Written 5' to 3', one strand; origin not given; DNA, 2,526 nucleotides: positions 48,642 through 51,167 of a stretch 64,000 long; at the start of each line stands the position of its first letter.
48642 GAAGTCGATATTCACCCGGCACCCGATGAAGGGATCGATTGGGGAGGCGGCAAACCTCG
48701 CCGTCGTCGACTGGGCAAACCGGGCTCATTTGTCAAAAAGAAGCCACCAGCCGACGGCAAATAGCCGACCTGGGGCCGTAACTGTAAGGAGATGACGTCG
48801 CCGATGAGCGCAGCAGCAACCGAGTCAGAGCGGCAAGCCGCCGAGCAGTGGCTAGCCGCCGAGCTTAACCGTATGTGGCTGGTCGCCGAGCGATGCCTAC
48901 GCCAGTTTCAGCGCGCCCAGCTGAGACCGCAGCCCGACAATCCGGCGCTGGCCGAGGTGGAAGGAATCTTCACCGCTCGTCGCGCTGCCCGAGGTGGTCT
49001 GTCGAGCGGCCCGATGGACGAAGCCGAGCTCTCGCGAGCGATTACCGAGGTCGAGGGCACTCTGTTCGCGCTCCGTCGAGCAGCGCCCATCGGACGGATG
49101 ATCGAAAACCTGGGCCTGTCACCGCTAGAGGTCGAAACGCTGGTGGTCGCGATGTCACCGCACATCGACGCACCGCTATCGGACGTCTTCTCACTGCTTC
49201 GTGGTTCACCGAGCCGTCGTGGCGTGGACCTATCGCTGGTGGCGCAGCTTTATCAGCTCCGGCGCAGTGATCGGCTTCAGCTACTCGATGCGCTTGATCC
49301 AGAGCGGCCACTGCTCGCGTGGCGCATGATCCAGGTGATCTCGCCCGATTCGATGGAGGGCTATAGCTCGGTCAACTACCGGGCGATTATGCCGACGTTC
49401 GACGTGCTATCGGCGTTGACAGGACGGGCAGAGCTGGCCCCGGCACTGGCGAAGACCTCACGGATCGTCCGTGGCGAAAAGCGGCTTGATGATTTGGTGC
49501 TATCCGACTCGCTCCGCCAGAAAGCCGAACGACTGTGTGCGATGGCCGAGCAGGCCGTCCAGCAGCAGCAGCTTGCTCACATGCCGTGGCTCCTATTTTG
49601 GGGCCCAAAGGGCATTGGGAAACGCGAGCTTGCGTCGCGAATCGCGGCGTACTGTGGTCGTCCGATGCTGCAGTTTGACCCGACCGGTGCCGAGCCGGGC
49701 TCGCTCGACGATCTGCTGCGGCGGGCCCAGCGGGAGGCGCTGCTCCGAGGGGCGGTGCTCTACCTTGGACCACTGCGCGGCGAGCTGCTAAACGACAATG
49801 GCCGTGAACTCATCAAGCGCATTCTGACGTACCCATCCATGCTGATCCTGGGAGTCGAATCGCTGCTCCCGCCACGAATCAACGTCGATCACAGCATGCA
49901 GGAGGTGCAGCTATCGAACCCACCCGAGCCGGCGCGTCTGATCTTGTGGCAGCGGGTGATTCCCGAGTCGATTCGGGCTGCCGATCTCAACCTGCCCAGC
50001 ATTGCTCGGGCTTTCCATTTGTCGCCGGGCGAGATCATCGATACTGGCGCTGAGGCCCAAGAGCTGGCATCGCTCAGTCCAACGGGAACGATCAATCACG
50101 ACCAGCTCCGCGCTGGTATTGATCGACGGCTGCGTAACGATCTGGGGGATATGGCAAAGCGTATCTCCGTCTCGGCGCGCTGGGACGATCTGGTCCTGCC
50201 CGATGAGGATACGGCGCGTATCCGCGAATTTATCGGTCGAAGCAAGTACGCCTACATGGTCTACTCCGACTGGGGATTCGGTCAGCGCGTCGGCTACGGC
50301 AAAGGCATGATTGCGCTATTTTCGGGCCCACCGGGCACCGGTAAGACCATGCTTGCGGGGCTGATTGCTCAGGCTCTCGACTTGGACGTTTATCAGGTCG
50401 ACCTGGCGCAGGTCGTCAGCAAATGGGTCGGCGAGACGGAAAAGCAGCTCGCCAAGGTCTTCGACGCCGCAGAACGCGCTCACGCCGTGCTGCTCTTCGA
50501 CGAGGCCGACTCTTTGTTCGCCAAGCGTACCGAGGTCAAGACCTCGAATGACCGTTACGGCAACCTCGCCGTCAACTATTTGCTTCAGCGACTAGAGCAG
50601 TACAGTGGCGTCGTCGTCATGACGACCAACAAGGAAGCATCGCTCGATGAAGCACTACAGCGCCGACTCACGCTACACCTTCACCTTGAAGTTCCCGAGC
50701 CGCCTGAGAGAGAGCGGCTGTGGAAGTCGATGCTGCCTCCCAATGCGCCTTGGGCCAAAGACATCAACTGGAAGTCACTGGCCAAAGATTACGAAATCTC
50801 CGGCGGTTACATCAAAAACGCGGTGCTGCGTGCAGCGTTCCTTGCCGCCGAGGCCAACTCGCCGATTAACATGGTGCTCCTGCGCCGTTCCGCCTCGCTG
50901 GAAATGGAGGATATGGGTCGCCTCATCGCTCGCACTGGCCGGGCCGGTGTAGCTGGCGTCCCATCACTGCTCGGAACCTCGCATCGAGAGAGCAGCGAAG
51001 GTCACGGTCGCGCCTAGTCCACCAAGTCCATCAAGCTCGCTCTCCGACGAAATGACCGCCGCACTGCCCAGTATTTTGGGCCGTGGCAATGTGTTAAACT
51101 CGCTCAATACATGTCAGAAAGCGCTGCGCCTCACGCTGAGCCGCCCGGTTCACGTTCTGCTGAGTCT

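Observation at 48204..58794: Co-directional block: acidic IDP-like protein, tandem AAA+ ATPase, 2207-aa TPR scaffold and STAS-Zn-ribbon-TM protein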

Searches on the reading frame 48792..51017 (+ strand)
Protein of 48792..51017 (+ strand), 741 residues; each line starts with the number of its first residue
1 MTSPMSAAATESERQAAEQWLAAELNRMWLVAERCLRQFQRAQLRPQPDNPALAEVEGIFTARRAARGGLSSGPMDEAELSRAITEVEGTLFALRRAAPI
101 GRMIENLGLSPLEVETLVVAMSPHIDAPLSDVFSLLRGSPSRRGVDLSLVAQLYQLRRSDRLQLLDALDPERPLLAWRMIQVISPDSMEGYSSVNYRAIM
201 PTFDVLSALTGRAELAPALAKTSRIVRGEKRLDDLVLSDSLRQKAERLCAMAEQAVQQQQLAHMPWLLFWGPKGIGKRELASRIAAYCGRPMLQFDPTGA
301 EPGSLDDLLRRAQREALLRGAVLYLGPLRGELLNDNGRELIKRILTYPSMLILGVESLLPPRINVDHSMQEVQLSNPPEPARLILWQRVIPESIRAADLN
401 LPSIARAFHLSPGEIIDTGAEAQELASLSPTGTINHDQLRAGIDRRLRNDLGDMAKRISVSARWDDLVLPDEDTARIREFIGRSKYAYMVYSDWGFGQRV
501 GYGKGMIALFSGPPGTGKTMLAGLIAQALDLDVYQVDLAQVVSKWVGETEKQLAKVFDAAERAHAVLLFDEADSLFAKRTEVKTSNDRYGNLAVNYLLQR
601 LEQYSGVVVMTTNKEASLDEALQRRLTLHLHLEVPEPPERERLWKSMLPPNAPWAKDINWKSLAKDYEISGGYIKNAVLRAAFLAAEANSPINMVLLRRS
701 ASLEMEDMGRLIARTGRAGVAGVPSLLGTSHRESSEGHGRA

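Call 5: search_protein_families(library=pfam, proteins=[window:48792-51017:+], max_evalue=0.01)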
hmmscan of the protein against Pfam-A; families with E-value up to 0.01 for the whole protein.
window:48792-51017:+ (741 aa): 13 families
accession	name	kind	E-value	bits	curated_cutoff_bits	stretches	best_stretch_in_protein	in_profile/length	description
PF00004.35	AAA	-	2.6e-32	112.5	21.2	1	509-632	2-129/131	ATPase family associated with various cellular activities (AAA)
PF22977.2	WHD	-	1.4e-08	35.1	27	1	96-188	93-187/221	Winged helix domain, variant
PF07728.20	AAA_5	-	1.7e-06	28.5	22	0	509-536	3-31/139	AAA domain (dynein-related subfamily)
PF05496.18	RuvB_N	-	2.6e-06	27.7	27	1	509-577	37-98/159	Holliday junction DNA helicase RuvB P-loop domain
PF13191.12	AAA_16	-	0.00023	22.1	32.6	0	500-560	19-73/167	AAA ATPase domain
PF13401.12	AAA_22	-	0.00023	21.9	27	0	507-539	7-42/130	AAA domain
PF05707.18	Zot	-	0.00023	21.1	20.3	1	548-632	64-145/197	Zonular occludens toxin (Zot)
PF13238.12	AAA_18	-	0.00034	21.5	29.4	1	510-624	3-111/128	AAA domain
PF20720.3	nSTAND3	-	0.00049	20.3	27.2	0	508-570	20-72/155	Novel STAND NTPase 3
PF01057.23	Parvo_NS1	-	0.00055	19.4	20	0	509-530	117-138/271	Parvovirus non-structural protein NS1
PF01078.27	Mg_chelatase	-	0.0014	18.5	20.3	0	509-529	26-46/207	Magnesium chelatase, subunit ChlI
PF00910.28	RNA_helicase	-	0.0065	17.4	21.5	0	509-570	2-56/105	RNA helicase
PF13521.12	AAA_28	-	0.0095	16.6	27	0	510-565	4-59/164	AAA domain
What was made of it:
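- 49077..49355 (+): WHD (PF22977) region of the ATPase, aa 96-188. Call 5 (E 1.4e-8, 35.1 bits against a cut-off of 27).
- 50316..50687 (+): Active D2 AAA module (aa 509-632): Walker A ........, pore loop KWVG, Walker B DEAD, sensor-1 TTN, Arg fingers RR. PF00004 E 2.6e-32 (call 5).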

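Call 6: search_protein_families(library=ncbifam, proteins=[window:48792-51017:+], max_evalue=0.01)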
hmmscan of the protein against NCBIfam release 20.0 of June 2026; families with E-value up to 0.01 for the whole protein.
window:48792-51017:+ (741 aa): 32 families (the best 25 are shown)
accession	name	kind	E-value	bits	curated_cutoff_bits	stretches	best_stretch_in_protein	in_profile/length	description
NF042959.1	IteA_antiphage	equivalog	3e-34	118.8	510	1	440-698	70-320/367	anti-phage ATPase IteA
NF041006.2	cell_div_CdvC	equivalog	7.7e-23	81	650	1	501-646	132-284/370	cell division protein CdvC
TIGR01243.1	CDC48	subfamily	3.7e-22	78.4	802.65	1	463-686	451-672/733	CDC48 family AAA ATPase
NF003069.1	PRK03992.1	subfamily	3.4e-20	72.5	500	1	508-686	168-353/379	proteasome-activating nucleotidase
TIGR01242.2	TIGR01242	subfamily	3.6e-20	72.3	500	1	508-687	151-337/362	proteasome-activating nucleotidase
NF047747.1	PrtsmActNtasePan2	equivalog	5.5e-19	68.7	700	1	506-680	186-367/397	proteasome-activating nucleotidase Pan2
NF047748.1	PrtsmActNtasePan1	equivalog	1.6e-18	66.9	750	1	500-685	177-369/405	proteasome-activating nucleotidase Pan1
TIGR01241.2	FtsH_fam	equivalog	5.2e-15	55.2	600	1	508-690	198-387/598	ATP-dependent zinc metalloprotease FtsH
TIGR03922.1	T7SS_EccA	equivalog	6.7e-12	44.7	466.65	1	509-622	316-432/557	type VII secretion AAA-ATPase EccA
NF008004.0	PRK10733.1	equivalog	1.4e-11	43.1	1008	1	508-695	188-383/644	ATP-dependent zinc metalloprotease FtsH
TIGR03689.1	pup_AAA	equivalog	9.7e-11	41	504.75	1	509-660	220-390/512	proteasome ATPase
NF003229.0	PRK04195.1-5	equivalog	3.6e-09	35.9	280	1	466-613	18-143/413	replication factor C large subunit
NF001679.0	PRK00440.1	equivalog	1.1e-06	28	303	1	509-576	43-116/322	replication factor C small subunit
TIGR00635.1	ruvB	equivalog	1.2e-06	27.8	299.05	1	509-575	34-93/305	Holliday junction branch migration DNA helicase RuvB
TIGR00763.1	lon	equivalog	5.9e-06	25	608.05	1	498-533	346-381/795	endopeptidase La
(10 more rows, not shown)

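Call 8: find_homologous_proteins(query=window:48792-51017:+, max_evalue=1e-10)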
Query window:48792-51017:+ (741 aa): 171 proteins with E <= 1e-10 among 8000 candidates; the best 120 are listed.
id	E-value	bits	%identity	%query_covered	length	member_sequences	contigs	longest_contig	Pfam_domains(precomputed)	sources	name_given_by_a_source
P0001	0.0e+0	1616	99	99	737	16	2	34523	PF22977.3,PF00004.36,PF05496.19,PF07728.21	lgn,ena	-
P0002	0.0e+0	1489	91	99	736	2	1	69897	PF22977.3,PF00004.36,PF05496.19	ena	-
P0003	0.0e+0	1467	89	99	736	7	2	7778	PF22977.3,PF00004.36,PF05496.19,PF07728.21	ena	-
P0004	0.0e+0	1466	90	99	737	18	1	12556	PF22977.3,PF00004.36,PF05496.19,PF07728.21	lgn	-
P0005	0.0e+0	1436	87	99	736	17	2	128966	PF22977.3,PF00004.36,PF05496.19,PF07728.21,PF13191.13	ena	-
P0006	0.0e+0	1398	86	97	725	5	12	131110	PF22977.3,PF00004.36,PF05496.19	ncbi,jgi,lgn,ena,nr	ncbi:MAG TPA: AAA family ATPase [Pseudomonadota bacterium]|nr:AAA family ATPase [Pseudomonadota bact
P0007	0.0e+0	1344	83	97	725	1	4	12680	PF22977.3,PF00004.36,PF05496.19,PF07728.21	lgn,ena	-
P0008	0.0e+0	1222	74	98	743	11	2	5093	PF22977.3,PF00004.36,PF13401.13,PF13238.13,PF05496.19,PF07728.21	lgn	-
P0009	0.0e+0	1216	73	98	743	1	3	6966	PF22977.3,PF00004.36,PF13401.13,PF13238.13,PF05496.19,PF07728.21,PF13191.13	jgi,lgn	jgi:SpoVK/Ycf46/Vps4 family AAA+-type ATPase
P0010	0.0e+0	1214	74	97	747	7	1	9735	PF22977.3,PF00004.36,PF05496.19,PF07728.21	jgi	jgi:SpoVK/Ycf46/Vps4 family AAA+-type ATPase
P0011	0.0e+0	1211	73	100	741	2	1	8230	PF13173.13,PF22977.3,PF00004.36,PF13401.13,PF13238.13,PF05496.19,PF07728.21,PF13191.13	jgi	jgi:Cdc6-like AAA superfamily ATPase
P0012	0.0e+0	1201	74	97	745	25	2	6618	PF22977.3,PF00004.36,PF13401.13,PF13238.13,PF05496.19,PF07728.21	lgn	-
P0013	0.0e+0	1187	73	98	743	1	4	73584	PF22977.3,PF00004.36,PF13401.13,PF13238.13,PF05496.19,PF07728.21,PF13191.13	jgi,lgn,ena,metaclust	metaclust:\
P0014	0.0e+0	1186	72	98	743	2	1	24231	PF22977.3,PF00004.36,PF13401.13,PF13238.13,PF05496.19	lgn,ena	-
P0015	0.0e+0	1183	72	98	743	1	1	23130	PF22977.3,PF00004.36,PF13401.13,PF13238.13,PF05496.19,PF07728.21,PF13191.13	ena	-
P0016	0.0e+0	1175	72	98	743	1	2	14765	PF22977.3,PF00004.36,PF13401.13,PF13238.13,PF05496.19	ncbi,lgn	-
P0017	0.0e+0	1167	72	98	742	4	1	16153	PF22977.3,PF00004.36,PF05496.19,PF13191.13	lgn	-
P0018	0.0e+0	1160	72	97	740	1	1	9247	PF22977.3,PF00004.36,PF05496.19,PF07728.21,PF13191.13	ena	-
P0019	0.0e+0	1155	71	98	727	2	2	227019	PF22977.3,PF00004.36,PF05496.19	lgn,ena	-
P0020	0.0e+0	1150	71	98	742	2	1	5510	PF22977.3,PF00004.36,PF05496.19,PF13191.13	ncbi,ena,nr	ncbi:MAG TPA: AAA family ATPase [Pseudomonadota bacterium]|nr:AAA family ATPase [Pseudomonadota bact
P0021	0.0e+0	1146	71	98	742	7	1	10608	PF22977.3,PF00004.36,PF05496.19,PF13191.13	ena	-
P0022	0.0e+0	1146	71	97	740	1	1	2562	PF22977.3,PF00004.36,PF13238.13,PF05496.19,PF07728.21,PF13191.13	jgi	jgi:DNA polymerase III delta prime subunit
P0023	0.0e+0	1138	71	97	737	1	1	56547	PF22977.3,PF00004.36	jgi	-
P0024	0.0e+0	1109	68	96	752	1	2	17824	PF22977.3,PF00004.36,PF13401.13,PF05496.19,PF07728.21,PF20720.4,PF13191.13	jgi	jgi:DNA polymerase III delta prime subunit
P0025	0.0e+0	1056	66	94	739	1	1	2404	PF22977.3,PF00004.36,PF05496.19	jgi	jgi:hypothetical protein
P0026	0.0e+0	1051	65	96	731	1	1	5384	PF22977.3,PF00004.36,PF13401.13,PF05496.19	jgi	jgi:ATP-dependent 26S proteasome regulatory subunit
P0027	0.0e+0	1046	65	95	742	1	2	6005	PF22977.3,PF00004.36,PF05496.19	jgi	jgi:ATP-dependent 26S proteasome regulatory subunit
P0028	0.0e+0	1043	64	97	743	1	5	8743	PF22977.3,PF00004.36,PF05496.19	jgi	jgi:adenylate kinase family enzyme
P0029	0.0e+0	1043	65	95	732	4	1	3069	PF22977.3,PF00004.36,PF13401.13,PF13238.13,PF05496.19,PF20720.4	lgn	-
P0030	0.0e+0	1039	64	96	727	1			PF22977.3,PF00004.36,PF13401.13,PF13238.13,PF05496.19,PF20720.4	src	-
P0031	0.0e+0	1036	64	95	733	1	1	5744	PF22977.3,PF00004.36,PF13238.13,PF05496.19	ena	-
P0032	0.0e+0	1035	64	96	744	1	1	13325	PF22977.3,PF00004.36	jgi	jgi:ATP-dependent 26S proteasome regulatory subunit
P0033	0.0e+0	1032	64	96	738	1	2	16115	PF22977.3,PF00004.36,PF05496.19,PF07728.21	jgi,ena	jgi:AAA+ superfamily predicted ATPase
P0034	0.0e+0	1026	64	94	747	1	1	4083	PF22977.3,PF00004.36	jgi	jgi:AAA+ superfamily predicted ATPase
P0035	0.0e+0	1021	63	97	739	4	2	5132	PF22977.3,PF00004.36,PF05496.19,PF07728.21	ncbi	-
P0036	0.0e+0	1015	65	94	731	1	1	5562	PF22977.3,PF00004.36,PF13191.13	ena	-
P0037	0.0e+0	1013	64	96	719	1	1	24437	PF22977.3,PF00004.36,PF13401.13,PF05496.19,PF07728.21,PF01078.28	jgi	jgi:adenylate kinase family enzyme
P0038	1.5e-298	1010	62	95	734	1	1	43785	PF22977.3,PF00004.36,PF13191.13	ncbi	-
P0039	2.2e-298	1010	62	97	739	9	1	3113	PF22977.3,PF00004.36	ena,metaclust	metaclust:\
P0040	4.4e-298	1009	63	95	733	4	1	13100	PF22977.3,PF00004.36,PF07728.21,PF13191.13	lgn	-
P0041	6.4e-294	995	62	97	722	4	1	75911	PF22977.3,PF00004.36,PF13191.13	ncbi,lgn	-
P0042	1.4e-293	994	62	95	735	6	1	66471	PF22977.3,PF00004.36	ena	-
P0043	3.9e-293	992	63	96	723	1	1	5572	PF22977.3,PF00004.36,PF07728.21,PF13191.13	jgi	jgi:MoxR-like ATPase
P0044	6.2e-292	988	62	95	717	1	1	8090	PF22977.3,PF00004.36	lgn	-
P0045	2.8e-288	976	73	86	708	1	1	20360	PF22977.3,PF00004.36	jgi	jgi:hypothetical protein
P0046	8.6e-284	961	59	96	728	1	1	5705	PF22977.3,PF00004.36,PF13401.13,PF13238.13,PF05496.19,PF07728.21,PF20720.4,PF13191.13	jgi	jgi:SpoVK/Ycf46/Vps4 family AAA+-type ATPase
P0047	1.3e-281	954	60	96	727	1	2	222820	PF22977.3,PF00004.36,PF13191.13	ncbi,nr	ncbi:MAG: ATP-binding protein [Kofleriaceae bacterium]|nr:ATP-binding protein [Myxococcales bacteriu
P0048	3.9e-281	953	61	96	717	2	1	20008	PF22977.3,PF00004.36,PF13191.13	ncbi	ncbi:MAG: AAA family ATPase [Kofleriaceae bacterium]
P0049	1.4e-280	951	60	96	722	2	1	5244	PF22977.3,PF00004.36,PF05496.19,PF07728.21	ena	-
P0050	8.5e-277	938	59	97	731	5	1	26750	PF22977.3,PF00004.36,PF05496.19,PF07728.21,PF13191.13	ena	-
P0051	1.2e-276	938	60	94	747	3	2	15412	PF22977.3,PF13671.13,PF00004.36,PF13401.13,PF13238.13,PF05496.19,PF07728.21,PF01078.28,PF13191.13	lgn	-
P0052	8.0e-275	932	60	95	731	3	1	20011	PF22977.3,PF00004.36,PF05496.19,PF13191.13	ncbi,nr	ncbi:MAG: AAA family ATPase [Deltaproteobacteria bacterium]|nr:AAA family ATPase [Deltaproteobacteri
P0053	2.1e-274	930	58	96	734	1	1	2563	PF22977.3,PF00004.36,PF05496.19,PF13191.13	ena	-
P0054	3.1e-273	927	59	94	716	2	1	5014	PF22977.3,PF00004.36,PF13401.13,PF05496.19,PF07728.21,PF13191.13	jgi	-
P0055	1.3e-272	924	58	95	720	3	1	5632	PF22977.3,PF00004.36,PF13238.13,PF05496.19,PF07728.21,PF13191.13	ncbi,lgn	-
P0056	1.4e-272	924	60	95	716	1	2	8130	PF22977.3,PF00004.36,PF05496.19,PF07728.21,PF20720.4,PF13191.13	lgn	-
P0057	1.8e-272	924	58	96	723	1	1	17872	PF22977.3,PF00004.36,PF05496.19,PF07728.21,PF20720.4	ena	-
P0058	3.3e-272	923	58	96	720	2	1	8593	PF22977.3,PF00004.36,PF05496.19,PF07728.21,PF13191.13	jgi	jgi:AAA+ superfamily predicted ATPase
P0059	3.7e-272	923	58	97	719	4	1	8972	PF22977.3,PF00004.36,PF13401.13,PF05496.19,PF07728.21,PF13191.13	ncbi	-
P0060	2.1e-271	920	59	94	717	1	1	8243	PF22977.3,PF00004.36,PF13401.13,PF05496.19,PF07728.21,PF13191.13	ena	-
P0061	3.3e-271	920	57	96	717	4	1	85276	PF22977.3,PF00004.36,PF13401.13,PF05496.19,PF07728.21,PF20720.4,PF13191.13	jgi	jgi:AAA+ superfamily predicted ATPase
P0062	3.7e-271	920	59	96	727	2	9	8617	PF22977.3,PF00004.36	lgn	-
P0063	4.6e-271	919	58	95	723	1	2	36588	PF22977.3,PF00004.36,PF05496.19,PF07728.21,PF13191.13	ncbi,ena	-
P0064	5.5e-270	916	58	95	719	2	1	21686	PF22977.3,PF00004.36,PF05496.19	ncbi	-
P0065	1.1e-269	915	57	95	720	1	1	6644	PF22977.3,PF00004.36,PF05496.19,PF07728.21,PF13191.13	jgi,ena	-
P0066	2.7e-269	913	58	95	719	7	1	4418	PF22977.3,PF00004.36,PF13401.13,PF05496.19,PF07728.21,PF13191.13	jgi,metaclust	metaclust:\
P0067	3.5e-269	913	58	98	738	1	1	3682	PF22977.3,PF00004.36,PF07728.21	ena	-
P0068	5.8e-269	912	60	94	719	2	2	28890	PF22977.3,PF00004.36,PF13401.13,PF13191.13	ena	-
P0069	3.2e-268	910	57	96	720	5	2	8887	PF22977.3,PF00004.36,PF13401.13,PF05496.19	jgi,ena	jgi:ATP-dependent 26S proteasome regulatory subunit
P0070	8.0e-268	909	59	95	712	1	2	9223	PF22977.3,PF00004.36,PF05496.19,PF07728.21,PF13191.13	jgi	jgi:AAA+ superfamily predicted ATPase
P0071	1.2e-267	908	57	96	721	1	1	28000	PF22977.3,PF00004.36,PF13401.13,PF05496.19,PF07728.21,PF13191.13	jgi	jgi:SpoVK/Ycf46/Vps4 family AAA+-type ATPase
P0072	5.9e-267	906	58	94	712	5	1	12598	PF22977.3,PF00004.36,PF05496.19,PF13191.13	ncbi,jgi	-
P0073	1.6e-266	904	58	95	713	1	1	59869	PF22977.3,PF00004.36,PF13401.13,PF07728.21,PF20720.4,PF13191.13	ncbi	-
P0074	5.6e-266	902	58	95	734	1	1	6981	PF22977.3,PF00004.36,PF13401.13,PF05496.19,PF07728.21,PF13191.13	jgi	jgi:ATP-dependent 26S proteasome regulatory subunit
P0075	7.6e-266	902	59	95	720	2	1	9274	PF22977.3,PF00004.36,PF05496.19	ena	-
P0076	2.3e-264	897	57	96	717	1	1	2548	PF22977.3,PF00004.36,PF13401.13,PF05496.19,PF07728.21,PF13191.13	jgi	jgi:SpoVK/Ycf46/Vps4 family AAA+-type ATPase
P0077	2.6e-264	897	56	96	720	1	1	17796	PF22977.3,PF00004.36,PF05496.19,PF07728.21,PF13191.13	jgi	jgi:ATP-dependent 26S proteasome regulatory subunit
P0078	1.2e-262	892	58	95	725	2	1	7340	PF22977.3,PF00004.36,PF13191.13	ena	-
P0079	3.2e-262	890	57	96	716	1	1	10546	PF22977.3,PF00004.36,PF05496.19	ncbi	-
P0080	1.4e-259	881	57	96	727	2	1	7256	PF22977.3,PF00004.36,PF13401.13,PF13238.13,PF05496.19,PF07728.21,PF20720.4,PF13191.13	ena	-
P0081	2.3e-259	881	56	96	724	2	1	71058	PF22977.3,PF00004.36,PF13401.13,PF07728.21,PF13191.13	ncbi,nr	ncbi:MAG: AAA family ATPase [Deltaproteobacteria bacterium]|nr:AAA family ATPase [Deltaproteobacteri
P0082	3.4e-259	880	55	95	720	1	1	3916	PF22977.3,PF00004.36,PF13401.13,PF05496.19,PF07728.21,PF20720.4,PF13191.13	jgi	-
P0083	5.6e-259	879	57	95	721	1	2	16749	PF22977.3,PF00004.36,PF13401.13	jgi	jgi:hypothetical protein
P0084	4.7e-258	876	56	95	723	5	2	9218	PF22977.3,PF00004.36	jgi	jgi:DNA replication protein DnaC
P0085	1.7e-257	874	58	50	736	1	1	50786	PF22977.3,PF05707.19,PF00004.36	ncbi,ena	-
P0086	4.3e-255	867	57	94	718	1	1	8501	PF22977.3,PF00004.36,PF13401.13,PF05496.19,PF07728.21,PF13191.13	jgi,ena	-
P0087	8.9e-255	865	56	95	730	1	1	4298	PF22977.3,PF00004.36,PF13238.13,PF05496.19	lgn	-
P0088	1.9e-253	861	56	94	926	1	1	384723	PF22977.3,PF00004.36,PF07728.21,PF00582.33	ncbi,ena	-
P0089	7.8e-248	843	54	95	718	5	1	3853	PF22977.3,PF00004.36,PF07728.21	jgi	-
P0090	7.4e-245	833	63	78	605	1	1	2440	PF00004.36,PF05496.19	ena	-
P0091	3.4e-236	804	70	70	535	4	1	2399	PF00004.36,PF05496.19,PF07728.21,PF13191.13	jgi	jgi:ATP-dependent 26S proteasome regulatory subunit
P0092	3.8e-228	777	74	62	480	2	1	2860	PF05707.19,PF00004.36,PF13401.13,PF13238.13,PF05496.19,PF07728.21,PF13191.13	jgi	jgi:SpoVK/Ycf46/Vps4 family AAA+-type ATPase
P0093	2.4e-209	715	51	94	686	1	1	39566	PF22977.3,PF00004.36,PF05496.19,PF13191.13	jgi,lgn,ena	-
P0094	1.0e-198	680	55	84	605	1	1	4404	PF22977.3,PF00004.36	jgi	jgi:hypothetical protein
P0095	5.5e-197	674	66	60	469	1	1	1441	PF00004.36,PF13401.13,PF05496.19,PF07728.21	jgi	jgi:SpoVK/Ycf46/Vps4 family AAA+-type ATPase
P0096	1.7e-185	636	54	73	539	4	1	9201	PF22977.3,PF00004.36,PF05496.19,PF07728.21,PF13191.13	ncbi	ncbi:MAG: AAA family ATPase, partial [Acidobacteriota bacterium]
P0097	1.5e-180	620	53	77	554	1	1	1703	PF00004.36,PF13238.13,PF05496.19,PF07728.21,PF13191.13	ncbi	ncbi:MAG TPA: AAA family ATPase, partial [Kofleriaceae bacterium]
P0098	5.3e-157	542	52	66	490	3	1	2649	PF22977.3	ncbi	ncbi:MAG: hypothetical protein AB7T06_48125, partial [Kofleriaceae bacterium]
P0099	1.2e-154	534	56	60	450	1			PF22977.3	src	-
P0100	1.5e-134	468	70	41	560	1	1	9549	PF22977.3,PF00171.28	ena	-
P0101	1.7e-133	465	57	45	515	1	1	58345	PF00004.36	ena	-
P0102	3.0e-95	338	39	73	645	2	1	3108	PF00004.36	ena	-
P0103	7.0e-93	330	42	60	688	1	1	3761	PF06068.20,PF13671.13,PF00004.36,PF13401.13,PF13238.13,PF05496.19,PF14532.13,PF07728.21,PF13191.13,PF06414.19,PF22977.3,PF13521.13,PF13207.13,PF01078.28,PF20720.4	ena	-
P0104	4.8e-90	321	33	89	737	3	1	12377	PF22977.3,PF00004.36,PF13401.13,PF13191.13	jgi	-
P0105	1.2e-89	320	30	79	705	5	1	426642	PF22977.3,PF13521.13,PF00004.36,PF13401.13,PF13238.13,PF07728.21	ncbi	ncbi:MAG: hypothetical protein AMXMBFR64_01600 [Myxococcales bacterium]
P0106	9.1e-88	313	33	81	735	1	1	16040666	PF22977.3,PF00004.36,PF05496.19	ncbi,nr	ncbi:Cell division protein FtsH [Minicystis rosea]|nr:Cell division protein FtsH [Minicystis rosea]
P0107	7.4e-85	304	33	84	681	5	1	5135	PF22977.3,PF00004.36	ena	-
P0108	1.5e-84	303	34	87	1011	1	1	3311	PF00004.36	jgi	jgi:hypothetical protein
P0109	8.1e-82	294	30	84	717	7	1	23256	PF22977.3,PF00004.36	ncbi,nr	ncbi:MAG: ATP-binding protein [Deltaproteobacteria bacterium]|nr:ATP-binding protein [Deltaproteobac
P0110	7.8e-81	291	32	82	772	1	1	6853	PF13173.13,PF22977.3,PF00004.36,PF13401.13,PF07728.21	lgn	-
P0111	6.4e-80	288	33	82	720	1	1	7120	PF22977.3,PF00004.36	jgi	jgi:hypothetical protein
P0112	3.1e-76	275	33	86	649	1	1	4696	PF22977.3,PF00004.36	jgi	jgi:hypothetical protein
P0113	1.5e-74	270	32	82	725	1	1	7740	PF22977.3,PF00004.36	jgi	jgi:AAA+ superfamily predicted ATPase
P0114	1.5e-73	266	33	87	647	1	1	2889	PF22977.3,PF00004.36,PF13401.13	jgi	jgi:hypothetical protein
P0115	3.5e-73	265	33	87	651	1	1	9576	PF22977.3,PF00004.36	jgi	jgi:hypothetical protein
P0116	1.3e-72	263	32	83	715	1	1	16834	PF22977.3,PF00004.36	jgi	jgi:hypothetical protein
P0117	7.6e-72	261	40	48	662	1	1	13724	PF22977.3,PF00004.36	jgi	jgi:hypothetical protein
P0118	1.2e-71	260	31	87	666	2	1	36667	PF22977.3,PF00004.36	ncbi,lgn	-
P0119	1.4e-71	260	34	73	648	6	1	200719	PF22977.3,PF00004.36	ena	-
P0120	1.9e-71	260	33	82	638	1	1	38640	PF22977.3,PF00004.36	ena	-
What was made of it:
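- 49077..49355 (+): The same domain is precomputed in nearly all homologues (call 8).
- Closest known: Pvc15 / Afp15 AAA+ ATPases of extracellular contractile injection systems. Different: Identity to the eCIS-linked members is only about 30%, against 51-99% within its own orthogroup (call 8).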
